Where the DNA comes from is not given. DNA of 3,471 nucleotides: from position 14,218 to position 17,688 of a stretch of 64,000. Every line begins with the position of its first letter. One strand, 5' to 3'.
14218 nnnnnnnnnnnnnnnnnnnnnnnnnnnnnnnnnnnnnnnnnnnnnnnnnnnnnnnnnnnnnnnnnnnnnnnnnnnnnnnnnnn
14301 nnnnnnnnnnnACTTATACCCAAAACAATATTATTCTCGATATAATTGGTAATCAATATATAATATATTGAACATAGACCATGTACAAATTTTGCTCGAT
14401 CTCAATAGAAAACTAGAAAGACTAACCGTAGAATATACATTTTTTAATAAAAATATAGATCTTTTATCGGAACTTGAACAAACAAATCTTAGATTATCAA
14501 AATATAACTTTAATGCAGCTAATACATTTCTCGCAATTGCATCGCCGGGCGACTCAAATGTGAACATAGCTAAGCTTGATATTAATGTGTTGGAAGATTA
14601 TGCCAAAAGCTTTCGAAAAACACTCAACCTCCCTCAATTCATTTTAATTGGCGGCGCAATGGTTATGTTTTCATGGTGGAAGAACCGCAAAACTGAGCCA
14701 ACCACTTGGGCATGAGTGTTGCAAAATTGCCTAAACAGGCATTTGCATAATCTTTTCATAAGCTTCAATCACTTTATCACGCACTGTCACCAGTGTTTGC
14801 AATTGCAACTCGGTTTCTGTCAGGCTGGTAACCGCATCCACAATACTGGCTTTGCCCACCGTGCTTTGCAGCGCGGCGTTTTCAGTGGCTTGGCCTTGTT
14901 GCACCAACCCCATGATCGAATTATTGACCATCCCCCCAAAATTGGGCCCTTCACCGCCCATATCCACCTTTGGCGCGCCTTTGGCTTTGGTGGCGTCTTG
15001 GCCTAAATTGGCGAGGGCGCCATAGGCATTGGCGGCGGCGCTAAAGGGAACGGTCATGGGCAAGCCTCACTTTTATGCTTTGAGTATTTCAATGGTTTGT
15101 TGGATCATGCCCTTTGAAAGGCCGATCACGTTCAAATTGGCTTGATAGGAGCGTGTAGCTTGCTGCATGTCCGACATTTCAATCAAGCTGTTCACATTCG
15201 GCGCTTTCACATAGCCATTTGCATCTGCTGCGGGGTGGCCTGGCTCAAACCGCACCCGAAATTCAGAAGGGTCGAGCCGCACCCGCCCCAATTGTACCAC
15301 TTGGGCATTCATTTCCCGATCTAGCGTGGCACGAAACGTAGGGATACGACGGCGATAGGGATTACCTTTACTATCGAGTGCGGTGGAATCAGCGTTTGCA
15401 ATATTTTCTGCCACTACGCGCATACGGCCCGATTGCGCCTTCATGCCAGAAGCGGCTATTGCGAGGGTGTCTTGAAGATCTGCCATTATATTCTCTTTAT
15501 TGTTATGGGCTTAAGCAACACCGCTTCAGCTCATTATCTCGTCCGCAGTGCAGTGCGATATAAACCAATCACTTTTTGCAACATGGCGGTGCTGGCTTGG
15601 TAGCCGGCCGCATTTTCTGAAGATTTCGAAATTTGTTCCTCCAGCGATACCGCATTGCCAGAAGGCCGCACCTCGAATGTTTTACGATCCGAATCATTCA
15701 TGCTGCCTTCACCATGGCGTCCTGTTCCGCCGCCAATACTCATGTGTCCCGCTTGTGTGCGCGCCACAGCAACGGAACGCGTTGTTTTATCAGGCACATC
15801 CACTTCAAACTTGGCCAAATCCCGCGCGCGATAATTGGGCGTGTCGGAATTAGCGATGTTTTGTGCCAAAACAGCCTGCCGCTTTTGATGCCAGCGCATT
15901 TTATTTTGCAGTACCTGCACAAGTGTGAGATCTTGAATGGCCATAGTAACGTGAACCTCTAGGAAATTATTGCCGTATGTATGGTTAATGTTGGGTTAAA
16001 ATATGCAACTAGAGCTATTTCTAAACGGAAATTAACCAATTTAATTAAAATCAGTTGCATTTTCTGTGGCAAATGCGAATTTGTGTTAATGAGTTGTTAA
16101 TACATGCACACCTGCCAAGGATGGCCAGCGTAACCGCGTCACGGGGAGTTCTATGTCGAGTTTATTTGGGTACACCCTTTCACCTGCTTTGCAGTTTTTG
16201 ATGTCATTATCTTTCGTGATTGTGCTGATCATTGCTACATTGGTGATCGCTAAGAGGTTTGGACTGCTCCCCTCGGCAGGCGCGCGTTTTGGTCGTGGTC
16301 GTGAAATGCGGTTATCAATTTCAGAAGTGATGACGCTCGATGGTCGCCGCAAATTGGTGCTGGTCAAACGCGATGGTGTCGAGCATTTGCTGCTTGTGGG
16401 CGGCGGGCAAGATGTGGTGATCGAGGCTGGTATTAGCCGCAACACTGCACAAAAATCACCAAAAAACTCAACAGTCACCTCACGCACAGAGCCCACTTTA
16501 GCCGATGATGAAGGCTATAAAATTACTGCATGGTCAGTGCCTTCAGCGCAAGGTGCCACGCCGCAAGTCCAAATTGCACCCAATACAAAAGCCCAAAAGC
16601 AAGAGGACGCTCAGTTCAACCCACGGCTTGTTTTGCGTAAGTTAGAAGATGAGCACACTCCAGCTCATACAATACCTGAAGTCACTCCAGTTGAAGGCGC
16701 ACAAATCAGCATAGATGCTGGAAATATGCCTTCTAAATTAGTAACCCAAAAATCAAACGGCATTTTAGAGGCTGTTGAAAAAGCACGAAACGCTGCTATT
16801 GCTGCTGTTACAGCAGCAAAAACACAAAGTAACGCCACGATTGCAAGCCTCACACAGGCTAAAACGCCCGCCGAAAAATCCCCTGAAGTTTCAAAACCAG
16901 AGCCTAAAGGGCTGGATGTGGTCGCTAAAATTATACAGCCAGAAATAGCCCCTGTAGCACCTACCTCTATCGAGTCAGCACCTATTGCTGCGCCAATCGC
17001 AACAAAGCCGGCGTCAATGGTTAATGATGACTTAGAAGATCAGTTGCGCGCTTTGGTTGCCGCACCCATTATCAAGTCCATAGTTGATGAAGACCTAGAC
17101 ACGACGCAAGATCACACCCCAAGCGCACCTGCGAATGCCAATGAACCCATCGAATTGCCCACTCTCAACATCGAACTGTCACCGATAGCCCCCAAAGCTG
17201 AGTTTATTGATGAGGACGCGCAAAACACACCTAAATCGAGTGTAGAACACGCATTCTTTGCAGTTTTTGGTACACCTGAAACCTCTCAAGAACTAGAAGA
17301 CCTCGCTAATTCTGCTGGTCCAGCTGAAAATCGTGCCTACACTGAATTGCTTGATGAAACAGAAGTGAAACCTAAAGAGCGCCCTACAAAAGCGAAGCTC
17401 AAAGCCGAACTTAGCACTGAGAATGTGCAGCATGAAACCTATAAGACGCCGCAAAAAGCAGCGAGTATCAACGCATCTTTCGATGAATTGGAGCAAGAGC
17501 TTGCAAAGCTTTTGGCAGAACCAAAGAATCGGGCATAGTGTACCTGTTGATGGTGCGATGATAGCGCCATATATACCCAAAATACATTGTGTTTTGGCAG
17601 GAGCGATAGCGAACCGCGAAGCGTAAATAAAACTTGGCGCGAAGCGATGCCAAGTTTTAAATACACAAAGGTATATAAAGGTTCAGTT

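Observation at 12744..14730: Tandem array of four tail-anchored genes between hisD and fliE, three of them clear paralogues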

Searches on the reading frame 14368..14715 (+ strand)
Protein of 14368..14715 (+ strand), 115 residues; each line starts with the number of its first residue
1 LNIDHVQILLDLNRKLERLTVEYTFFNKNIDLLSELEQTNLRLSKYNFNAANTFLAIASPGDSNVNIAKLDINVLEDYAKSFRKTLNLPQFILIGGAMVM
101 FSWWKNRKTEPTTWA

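Call 7: search_protein_families(library=pfam, proteins=[window:14368-14715:+], max_evalue=1)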
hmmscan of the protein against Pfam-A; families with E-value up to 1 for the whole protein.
window:14368-14715:+ (115 aa): 0 families

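Call 8: search_protein_families(library=ncbifam, proteins=[window:14368-14715:+], max_evalue=1)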
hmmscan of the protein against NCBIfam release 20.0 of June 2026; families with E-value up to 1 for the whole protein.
window:14368-14715:+ (115 aa): 0 families

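Call 14: find_homologous_proteins(query=A1, max_evalue=0.01)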
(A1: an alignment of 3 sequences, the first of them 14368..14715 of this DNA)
Query A1 (3 sequences) (115 aa, profile of the alignment): 2 proteins with E <= 0.01 among 164 candidates.
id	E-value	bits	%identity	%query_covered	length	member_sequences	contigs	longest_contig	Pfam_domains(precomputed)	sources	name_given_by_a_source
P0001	7.6e-47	176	30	100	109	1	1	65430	-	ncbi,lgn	-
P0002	2.4e-44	168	41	90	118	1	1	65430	-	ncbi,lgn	-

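Call 16: find_encoding_contigs(protein=P0001, flank=10000, max_places=6)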
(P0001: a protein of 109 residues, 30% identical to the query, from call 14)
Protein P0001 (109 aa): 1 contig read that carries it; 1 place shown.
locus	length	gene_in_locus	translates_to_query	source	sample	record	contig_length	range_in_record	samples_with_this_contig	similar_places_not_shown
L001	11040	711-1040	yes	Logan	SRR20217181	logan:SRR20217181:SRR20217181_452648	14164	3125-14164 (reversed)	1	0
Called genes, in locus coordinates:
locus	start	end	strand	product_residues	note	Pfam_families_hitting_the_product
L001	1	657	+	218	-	?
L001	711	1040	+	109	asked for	-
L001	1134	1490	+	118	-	-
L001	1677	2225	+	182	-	-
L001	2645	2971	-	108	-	PF02049:FliE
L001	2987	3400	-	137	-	PF00460:Flg_bb_rod (weak), PF06429:Flg_bbr_C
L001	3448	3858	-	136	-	PF00460:Flg_bb_rod (weak)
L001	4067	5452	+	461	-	-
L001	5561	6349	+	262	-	PF00813:FliP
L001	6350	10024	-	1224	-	PF12895:ANAPC3 (faint), PF07719:TPR_2 (faint)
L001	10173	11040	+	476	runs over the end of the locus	PF01435:Peptidase_M48, PF23914:TPR_CcmH_CycH (faint), PF13432:TPR_16 (faint), PF13428:TPR_14 (faint), PF07719:TPR_2 (faint), PF13181:TPR_8 (faint), PF13414:TPR_11 (faint), PF13431:TPR_17 (faint), +1 more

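Call 19: search_protein_representatives(alignment_id=A1)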
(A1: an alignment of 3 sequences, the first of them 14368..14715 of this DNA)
Query: 3 sequences, 111 profile positions. Proteins with E-value up to 0.001 (for the whole library): 2; up to 1e-10: 2; up to 1e-30: 2. The best 2 are listed.
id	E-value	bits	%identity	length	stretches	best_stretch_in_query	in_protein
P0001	2.4e-47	176.0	-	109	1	1-111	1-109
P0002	7.5e-45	168.0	-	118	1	2-111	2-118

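Call 21: find_homologous_proteins(query=P0003, max_evalue=0.01)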
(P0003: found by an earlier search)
Query P0003 (182 aa): 1 proteins with E <= 0.01 among 265 candidates.
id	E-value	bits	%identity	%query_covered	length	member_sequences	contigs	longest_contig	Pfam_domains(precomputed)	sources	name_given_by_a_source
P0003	4.7e-118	409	100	100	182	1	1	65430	-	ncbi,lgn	-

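Call 30: find_related_loci(query=A1, collection=metagenome_contigs, flank=8000)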
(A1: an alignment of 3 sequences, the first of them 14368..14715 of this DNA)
Query A1 (115 aa) in metagenome_contigs; peptide patterns used: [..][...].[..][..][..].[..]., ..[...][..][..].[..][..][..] (x = any residue, [..] = any of these).
470 stretches matched a pattern, but none encodes a relative of the query by tblastn (E <= 1e-3).

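Call 31: find_related_loci(query=A1, collection=viral_contigs, flank=5000)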
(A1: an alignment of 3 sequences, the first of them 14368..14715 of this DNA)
Query A1 (115 aa) in viral_contigs; peptide patterns used: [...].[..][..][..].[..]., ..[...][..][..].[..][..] (x = any residue, [..] = any of these).
192 stretches matched a pattern, but none encodes a relative of the query by tblastn (E <= 1e-3).

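Call 43: find_encoding_contigs(protein=P0004, flank=1000, max_places=3)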
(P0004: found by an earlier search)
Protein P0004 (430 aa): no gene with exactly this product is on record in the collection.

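Call 44: predict_structure(alignment_id=A1)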
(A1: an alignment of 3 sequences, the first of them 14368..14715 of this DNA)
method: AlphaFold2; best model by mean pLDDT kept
length: 115 residues; sequences in the alignment: 3
mean_pLDDT: 77.2   pTM: 0.67
mean pLDDT of the five models: 77.2, 76.5, 76.0, 75.6, 72.6
residues with pLDDT >= 90: 37; 70-90: 45; 50-70: 12; < 50: 21
segments of 3 or more residues with pLDDT < 50: 95-104, 106-115
pLDDT, mean of each block of 10 residues (from residue 1): 77 89 89 91 92 79 88 93 76 48 46 40
secondary structure, 60 per line:
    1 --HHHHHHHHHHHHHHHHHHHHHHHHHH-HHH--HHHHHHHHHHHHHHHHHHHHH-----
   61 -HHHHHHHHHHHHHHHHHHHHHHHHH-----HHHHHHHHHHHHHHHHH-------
elements in order: H3-28 H35-55 H62-86 H92-108

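Call 47: fold_search(model_id=the predicted structure, library=pdb)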
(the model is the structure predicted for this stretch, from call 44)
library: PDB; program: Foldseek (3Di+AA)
matches with E <= 10: 216; with E <= 0.001: 0
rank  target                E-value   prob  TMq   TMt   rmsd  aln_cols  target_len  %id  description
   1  9rgz_B                4.3e-02  0.98  0.39  0.45   5.3        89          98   17  X-ray crystal structure of a de novo designed single-chain antiparallel 3-helix coiled-coil bundle, sc-apCC3-CW-2NTT (released 2025-09-03)
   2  9rgv_A                1.6e-01  1.00  0.59  0.68   2.8        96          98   16  X-ray crystal structure of a de novo designed single-chain antiparallel 3-helix coiled-coil bundle, sc-apCC3-CW1 (released 2025-09-03)
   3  4hr1_A                1.9e-01  0.97  0.46  0.45   4.1        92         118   12  Structure of PAV1-137, a protein from the virus PAV1 that infects Pyrococcus abyssi. (released 2013-06-19)
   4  9rgy_A                2.2e-01  0.96  0.49  0.55   4.4        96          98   19  X-ray crystal structure of a de novo designed single-chain antiparallel 3-helix coiled-coil bundle, sc-apCC3-CW-0NTT (released 2025-09-03)
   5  9rgw_B                2.2e-01  0.84  0.40  0.44   5.1        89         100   18  X-ray crystal structure of a de novo designed single-chain antiparallel 3-helix coiled-coil bundle, sc-apCC3-CW2 (released 2025-09-03)
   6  2kub_MODEL_1_A        2.8e-01  0.97  0.50  0.67   3.0        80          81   10  Solution structure of the alpha subdomain of the major non-repeat unit of Fap1 fimbriae of Streptococcus paras (released 2010-07-21)
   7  9rgy_B                2.9e-01  0.82  0.40  0.48   5.2        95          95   19  X-ray crystal structure of a de novo designed single-chain antiparallel 3-helix coiled-coil bundle, sc-apCC3-CW-0NTT (released 2025-09-03)
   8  9rgz_A                3.1e-01  0.99  0.59  0.69   2.8        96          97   14  X-ray crystal structure of a de novo designed single-chain antiparallel 3-helix coiled-coil bundle, sc-apCC3-CW-2NTT (released 2025-09-03)
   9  4hr1_B                3.9e-01  0.84  0.46  0.44   4.7       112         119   12  Structure of PAV1-137, a protein from the virus PAV1 that infects Pyrococcus abyssi. (released 2013-06-19)
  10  3rgu_C                4.9e-01  0.94  0.53  0.68   3.6        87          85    9  Structure of Fap-NRa at pH 5.0 (released 2011-12-28)
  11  3rgu_A                5.5e-01  0.91  0.49  0.61   3.2        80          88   10  Structure of Fap-NRa at pH 5.0 (released 2011-12-28)
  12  3rgu_B                6.9e-01  0.90  0.51  0.64   3.1        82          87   10  Structure of Fap-NRa at pH 5.0 (released 2011-12-28)
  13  9min_D                6.9e-01  0.47  0.38  0.35  14.5       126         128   10  Structure of a designed minibinder to NYESO1-A*02:01 (released 2025-08-06)
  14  3rgu_D                8.6e-01  0.87  0.51  0.65   3.1        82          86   11  Structure of Fap-NRa at pH 5.0 (released 2011-12-28)
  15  3t47_B                1.1e+00  0.80  0.45  0.67   3.2        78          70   17  Crystal Structure of truncated form of Staphylococcal Complement Inhibitor D (SCIN-D) at 1.3 Angstrom (released 2011-11-23)
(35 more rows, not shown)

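Call 53: predict_structure(protein=P0003)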
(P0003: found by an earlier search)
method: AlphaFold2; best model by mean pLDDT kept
length: 182 residues; sequences in the alignment: 1
mean_pLDDT: 47.4   pTM: 0.42
mean pLDDT of the five models: 47.4, 46.5, 44.6, 41.2, 36.9
residues with pLDDT >= 90: 0; 70-90: 0; 50-70: 82; < 50: 100
segments of 3 or more residues with pLDDT < 50: 1-26, 49-51, 53-87, 111-126, 160-162, 174-182
pLDDT, mean of each block of 10 residues (from residue 1): 32 38 44 54 53 45 42 43 44 56 54 39 48 55 60 57 49 43 34
secondary structure, 60 per line:
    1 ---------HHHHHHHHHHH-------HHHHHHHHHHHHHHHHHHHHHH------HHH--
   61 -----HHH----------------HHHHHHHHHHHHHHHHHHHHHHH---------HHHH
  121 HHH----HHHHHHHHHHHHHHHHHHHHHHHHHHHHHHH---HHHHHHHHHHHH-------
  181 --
elements in order: H10-20 H28-49 H85-107 H117-123 H128-158 H162-173

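Call 57: search_protein_families(library=phrogs, proteins=[window:14368-14715:+], max_evalue=0.1)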
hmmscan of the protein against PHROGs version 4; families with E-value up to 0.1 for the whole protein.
window:14368-14715:+ (115 aa): 1 family
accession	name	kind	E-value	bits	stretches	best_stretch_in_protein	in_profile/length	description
phrog_31383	-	unknown function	0.037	15.1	1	23-82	36-95/129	-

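Call 58: search_protein_families(library=padloc, proteins=[window:14368-14715:+], max_evalue=0.1)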
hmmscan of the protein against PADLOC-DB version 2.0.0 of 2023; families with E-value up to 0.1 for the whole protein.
window:14368-14715:+ (115 aa): 0 families

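Call 72: search_solved_structures(query=A1, max_evalue=1)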
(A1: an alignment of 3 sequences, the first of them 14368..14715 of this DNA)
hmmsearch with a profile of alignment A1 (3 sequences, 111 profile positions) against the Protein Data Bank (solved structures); distinct sequences matched with E-value up to 1: 2.
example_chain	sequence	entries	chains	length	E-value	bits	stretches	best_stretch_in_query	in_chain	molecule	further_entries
3nzz_A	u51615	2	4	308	0.75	13.4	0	2-27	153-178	Cell invasion protein sipD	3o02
3o00_A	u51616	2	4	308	0.75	13.4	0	2-27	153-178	Cell invasion protein sipD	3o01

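Call 75: fold_search(model_id=the predicted structure, library=viral)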
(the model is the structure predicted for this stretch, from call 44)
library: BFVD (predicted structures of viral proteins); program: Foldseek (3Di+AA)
matches with E <= 10: 493; with E <= 0.001: 0
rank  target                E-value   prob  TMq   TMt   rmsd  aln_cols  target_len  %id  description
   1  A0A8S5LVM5            2.7e-01  0.99  0.56  0.43  10.2       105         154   12  Uncharacterized protein [Siphoviridae sp. ctkzC12]
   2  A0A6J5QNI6            2.7e-01  0.91  0.45  0.43   3.9        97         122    9  Lipoprotein [uncultured Caudovirales phage]
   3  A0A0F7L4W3            2.9e-01  0.99  0.55  0.53   3.1        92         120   11  Uncharacterized protein [uncultured marine virus]
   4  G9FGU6                3.4e-01  0.85  0.45  0.41  14.3        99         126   12  Terminase small subunit [Rhodococcus phage RRH1]
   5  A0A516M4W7            3.6e-01  0.82  0.44  0.48   4.2        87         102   10  (no name in the UniProt tables at hand)
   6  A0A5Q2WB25            3.6e-01  0.77  0.45  0.50   7.8       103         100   10  (no name in the UniProt tables at hand)
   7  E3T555                5.1e-01  0.87  0.49  0.25   5.6       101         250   17  Uncharacterized protein [Cafeteria roenbergensis virus (strain BV-PW1)]
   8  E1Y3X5                5.4e-01  0.90  0.39  0.64   2.6        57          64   21  Uncharacterized protein [Pantoea phage LIMElight]
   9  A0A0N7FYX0            5.4e-01  0.18  0.30  0.26  20.1       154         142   16  Uncharacterized protein [Acidianus bottle-shaped virus 2 strain ABV2]
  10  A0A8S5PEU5            6.4e-01  0.80  0.48  0.48   3.9        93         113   10  Uncharacterized protein [Siphoviridae sp. ctLOE2]
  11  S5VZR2                6.7e-01  0.44  0.41  0.29  14.9       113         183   10  Uncharacterized protein [Pseudomonas phage PaBG]
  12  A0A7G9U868            7.5e-01  0.41  0.26  0.19   5.6        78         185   18  Capsid protein [Spilarctia obliqua nucleopolyhedrovirus]
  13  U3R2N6                7.5e-01  0.20  0.28  0.09  10.2       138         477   12  Uncharacterized protein [pigeon parvovirus 1]
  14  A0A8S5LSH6            8.9e-01  0.41  0.36  0.37   4.4        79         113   10  Uncharacterized protein [Siphoviridae sp. ctYBm1]
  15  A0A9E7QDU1            1.0e+00  0.38  0.33  0.25   7.4        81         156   10  (no name in the UniProt tables at hand)
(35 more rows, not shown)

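Call 78: search_dna_similar(query=window:14368-14715:+, collection=plasmids, mode=protein, max_evalue=0.01, max_rows=10)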
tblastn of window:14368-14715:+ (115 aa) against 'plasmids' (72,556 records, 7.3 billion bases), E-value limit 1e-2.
No match.

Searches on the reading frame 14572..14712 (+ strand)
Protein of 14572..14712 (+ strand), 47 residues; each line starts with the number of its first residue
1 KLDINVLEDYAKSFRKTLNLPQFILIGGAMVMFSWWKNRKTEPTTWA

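Call 54: find_homologous_proteins(query=A2, max_evalue=10)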
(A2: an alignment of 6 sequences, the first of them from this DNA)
Query A2 (6 sequences): 82 candidates shared short words with the query, none scored E <= 10.

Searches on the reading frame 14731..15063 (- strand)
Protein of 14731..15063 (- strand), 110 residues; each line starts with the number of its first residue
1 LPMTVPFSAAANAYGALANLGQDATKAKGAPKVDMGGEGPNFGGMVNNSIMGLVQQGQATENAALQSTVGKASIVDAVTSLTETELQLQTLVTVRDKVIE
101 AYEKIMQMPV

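Call 34: find_related_loci(query=window:14731-15063:-, collection=metagenome_contigs, flank=10000)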
Query window:14731-15063:- (110 aa) in metagenome_contigs; peptide patterns used: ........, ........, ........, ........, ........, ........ (x = any residue, [..] = any of these).
168 stretches matched a pattern; 4 encode a relative of the query (tblastn E <= 1e-3); 4 distinct loci.
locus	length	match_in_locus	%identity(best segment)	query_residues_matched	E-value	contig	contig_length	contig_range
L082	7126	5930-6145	32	41-110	5e-8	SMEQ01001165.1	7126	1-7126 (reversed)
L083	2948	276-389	42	73-110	1e-7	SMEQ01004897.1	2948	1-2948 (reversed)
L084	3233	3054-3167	42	73-110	3e-7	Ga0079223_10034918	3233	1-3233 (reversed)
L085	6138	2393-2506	42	73-110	3e-7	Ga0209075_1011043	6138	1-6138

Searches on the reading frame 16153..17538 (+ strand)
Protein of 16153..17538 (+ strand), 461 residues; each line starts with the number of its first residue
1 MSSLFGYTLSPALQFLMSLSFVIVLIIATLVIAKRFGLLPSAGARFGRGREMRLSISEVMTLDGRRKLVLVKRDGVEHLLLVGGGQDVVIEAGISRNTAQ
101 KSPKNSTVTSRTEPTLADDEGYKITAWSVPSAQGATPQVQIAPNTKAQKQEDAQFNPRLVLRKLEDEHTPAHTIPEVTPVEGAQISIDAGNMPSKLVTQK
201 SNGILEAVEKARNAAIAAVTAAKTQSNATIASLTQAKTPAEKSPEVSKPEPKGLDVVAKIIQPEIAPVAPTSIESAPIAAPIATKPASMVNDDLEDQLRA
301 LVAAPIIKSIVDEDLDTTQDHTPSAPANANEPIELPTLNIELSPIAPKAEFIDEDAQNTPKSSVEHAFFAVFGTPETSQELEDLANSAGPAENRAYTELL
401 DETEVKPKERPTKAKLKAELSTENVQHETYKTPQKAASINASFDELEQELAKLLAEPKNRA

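Call 23: search_protein_families(library=pfam, proteins=[window:16153-17538:+], max_evalue=0.01)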
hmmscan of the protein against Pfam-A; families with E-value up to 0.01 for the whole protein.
window:16153-17538:+ (461 aa): 1 family
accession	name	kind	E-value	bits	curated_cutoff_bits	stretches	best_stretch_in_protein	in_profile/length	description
PF04347.18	FliO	-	0.0022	18.5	22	0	34-99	4-66/91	Flagellar biosynthesis protein, FliO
